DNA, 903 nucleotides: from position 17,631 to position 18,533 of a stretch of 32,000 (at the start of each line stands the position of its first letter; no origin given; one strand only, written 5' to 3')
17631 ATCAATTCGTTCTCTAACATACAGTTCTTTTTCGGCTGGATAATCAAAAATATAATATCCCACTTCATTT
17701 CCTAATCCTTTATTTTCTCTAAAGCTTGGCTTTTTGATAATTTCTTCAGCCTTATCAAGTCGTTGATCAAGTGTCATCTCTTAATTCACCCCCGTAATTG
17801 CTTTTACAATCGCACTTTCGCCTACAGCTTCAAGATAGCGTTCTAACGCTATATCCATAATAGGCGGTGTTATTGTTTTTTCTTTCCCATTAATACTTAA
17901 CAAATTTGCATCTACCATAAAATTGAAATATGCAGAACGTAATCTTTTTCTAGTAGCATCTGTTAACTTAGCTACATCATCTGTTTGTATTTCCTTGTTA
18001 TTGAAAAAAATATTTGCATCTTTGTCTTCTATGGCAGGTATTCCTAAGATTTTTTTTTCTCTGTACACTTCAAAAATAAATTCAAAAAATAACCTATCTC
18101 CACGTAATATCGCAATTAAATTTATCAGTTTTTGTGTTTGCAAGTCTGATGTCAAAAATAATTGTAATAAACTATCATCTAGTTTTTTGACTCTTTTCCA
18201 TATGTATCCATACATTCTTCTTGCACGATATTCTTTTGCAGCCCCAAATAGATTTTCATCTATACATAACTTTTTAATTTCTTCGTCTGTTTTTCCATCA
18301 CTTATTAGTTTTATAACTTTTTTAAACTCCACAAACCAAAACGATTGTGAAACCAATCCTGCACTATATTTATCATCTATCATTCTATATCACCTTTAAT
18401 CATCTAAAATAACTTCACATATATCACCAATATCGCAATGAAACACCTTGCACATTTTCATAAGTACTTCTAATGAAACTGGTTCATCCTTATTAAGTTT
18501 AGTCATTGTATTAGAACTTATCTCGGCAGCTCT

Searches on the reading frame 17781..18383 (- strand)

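Call 31: search_protein_families(library=pfam, proteins=[window:17781-18383:-], max_evalue=0.001)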
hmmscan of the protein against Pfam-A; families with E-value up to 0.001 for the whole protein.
window:17781-18383:- (200 aa): 1 family
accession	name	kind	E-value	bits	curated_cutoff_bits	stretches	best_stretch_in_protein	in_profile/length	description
PF08849.17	BrxA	-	9e-60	202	23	1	5-186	2-182/184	BrxA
